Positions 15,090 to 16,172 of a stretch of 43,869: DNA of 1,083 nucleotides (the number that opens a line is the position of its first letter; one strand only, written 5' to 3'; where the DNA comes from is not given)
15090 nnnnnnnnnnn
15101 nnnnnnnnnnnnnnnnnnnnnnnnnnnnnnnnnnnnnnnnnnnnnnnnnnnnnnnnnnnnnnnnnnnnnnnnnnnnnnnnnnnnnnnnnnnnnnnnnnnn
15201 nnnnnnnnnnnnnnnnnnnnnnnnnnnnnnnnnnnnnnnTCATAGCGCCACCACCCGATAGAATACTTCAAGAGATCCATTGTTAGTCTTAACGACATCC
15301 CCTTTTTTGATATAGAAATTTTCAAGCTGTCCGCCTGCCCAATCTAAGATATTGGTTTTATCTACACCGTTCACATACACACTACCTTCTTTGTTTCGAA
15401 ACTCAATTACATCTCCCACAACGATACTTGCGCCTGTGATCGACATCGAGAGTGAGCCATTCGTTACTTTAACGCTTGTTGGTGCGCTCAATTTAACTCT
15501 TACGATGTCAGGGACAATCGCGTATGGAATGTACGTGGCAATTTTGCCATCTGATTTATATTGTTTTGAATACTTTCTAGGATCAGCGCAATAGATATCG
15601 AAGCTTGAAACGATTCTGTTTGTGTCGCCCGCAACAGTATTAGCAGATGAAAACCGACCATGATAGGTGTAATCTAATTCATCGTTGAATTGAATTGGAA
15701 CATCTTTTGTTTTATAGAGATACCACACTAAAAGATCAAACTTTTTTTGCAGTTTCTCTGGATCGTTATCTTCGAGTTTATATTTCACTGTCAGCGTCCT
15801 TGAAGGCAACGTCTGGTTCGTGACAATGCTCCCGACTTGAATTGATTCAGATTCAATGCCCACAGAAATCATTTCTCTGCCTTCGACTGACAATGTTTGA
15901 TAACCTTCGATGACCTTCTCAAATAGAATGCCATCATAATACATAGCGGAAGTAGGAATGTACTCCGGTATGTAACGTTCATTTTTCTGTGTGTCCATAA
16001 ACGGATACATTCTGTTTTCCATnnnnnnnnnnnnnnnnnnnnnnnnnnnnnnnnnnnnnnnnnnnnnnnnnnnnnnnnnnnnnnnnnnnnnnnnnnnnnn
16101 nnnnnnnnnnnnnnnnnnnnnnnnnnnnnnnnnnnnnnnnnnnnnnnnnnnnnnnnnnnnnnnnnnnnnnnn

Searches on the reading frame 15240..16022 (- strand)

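Call 75: search_protein_families(library=pfam, proteins=[window:15240-16022:-], max_evalue=0.001)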
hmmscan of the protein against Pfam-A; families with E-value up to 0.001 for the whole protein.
window:15240-16022:- (260 aa): 2 families
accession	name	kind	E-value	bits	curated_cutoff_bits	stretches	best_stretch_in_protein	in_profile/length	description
PF05709.17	Sipho_tail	-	4.7e-05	24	24.2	1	62-126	35-99/118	Phage tail protein RIFT-related domain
PF22768.1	SPP1_Dit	-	0.00074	20.1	25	0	173-245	9-80/97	Siphovirus-type tail component, C-terminal domain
